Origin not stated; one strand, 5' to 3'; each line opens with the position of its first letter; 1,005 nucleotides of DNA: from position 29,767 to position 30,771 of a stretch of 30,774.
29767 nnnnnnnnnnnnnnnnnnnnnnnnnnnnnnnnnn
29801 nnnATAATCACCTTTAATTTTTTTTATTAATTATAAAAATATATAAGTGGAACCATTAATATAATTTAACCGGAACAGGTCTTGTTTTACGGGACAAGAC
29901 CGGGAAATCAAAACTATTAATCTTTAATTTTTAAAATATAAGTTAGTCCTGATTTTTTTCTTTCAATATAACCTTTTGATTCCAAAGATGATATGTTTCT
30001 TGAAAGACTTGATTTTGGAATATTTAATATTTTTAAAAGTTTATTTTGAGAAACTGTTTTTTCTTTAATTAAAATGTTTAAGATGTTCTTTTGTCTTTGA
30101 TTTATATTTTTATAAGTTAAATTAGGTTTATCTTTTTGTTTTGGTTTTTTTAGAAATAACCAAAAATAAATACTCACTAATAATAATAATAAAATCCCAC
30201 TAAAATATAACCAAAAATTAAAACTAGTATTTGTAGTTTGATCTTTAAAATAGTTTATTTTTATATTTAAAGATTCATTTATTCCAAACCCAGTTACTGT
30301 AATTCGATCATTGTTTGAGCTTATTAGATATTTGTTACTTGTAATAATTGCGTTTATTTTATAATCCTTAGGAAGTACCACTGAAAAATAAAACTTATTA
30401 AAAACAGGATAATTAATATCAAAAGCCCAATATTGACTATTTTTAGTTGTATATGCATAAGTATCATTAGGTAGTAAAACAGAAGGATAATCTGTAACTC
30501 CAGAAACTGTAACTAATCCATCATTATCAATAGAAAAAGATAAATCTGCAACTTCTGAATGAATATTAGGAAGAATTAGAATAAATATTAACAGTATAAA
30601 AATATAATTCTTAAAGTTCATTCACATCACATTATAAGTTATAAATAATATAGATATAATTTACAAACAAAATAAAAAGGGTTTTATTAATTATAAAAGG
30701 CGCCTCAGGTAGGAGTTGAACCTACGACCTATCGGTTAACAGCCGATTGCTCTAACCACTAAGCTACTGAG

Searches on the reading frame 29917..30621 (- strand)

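Call 26: search_protein_families(library=pfam, proteins=[window:29917-30621:-], max_evalue=0.001)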
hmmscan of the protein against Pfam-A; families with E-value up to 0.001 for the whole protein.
window:29917-30621:- (234 aa): 7 families
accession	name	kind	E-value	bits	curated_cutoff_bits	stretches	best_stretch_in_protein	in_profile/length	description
PF12802.13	MarR_2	-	9e-09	35.8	27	1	173-224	3-55/61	MarR family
PF13412.12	HTH_24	-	1.3e-07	31.6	21.9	1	174-220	2-48/48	Winged helix-turn-helix DNA-binding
PF01047.28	MarR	-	5.4e-06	26.6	24.6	1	173-224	1-52/59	MarR family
PF13601.12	HTH_34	-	1.8e-05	25.2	27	1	180-224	5-49/80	Winged helix DNA-binding domain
PF01978.25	TrmB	-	4.1e-05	23.8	25.6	1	173-225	6-58/68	Sugar-specific transcriptional regulator TrmB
PF24034.1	DUF7343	-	7.3e-05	23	27.6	1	189-232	18-61/62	Domain of unknown function (DUF7343)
PF08279.18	HTH_11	-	0.00061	20.1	25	0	176-222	1-49/55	HTH domain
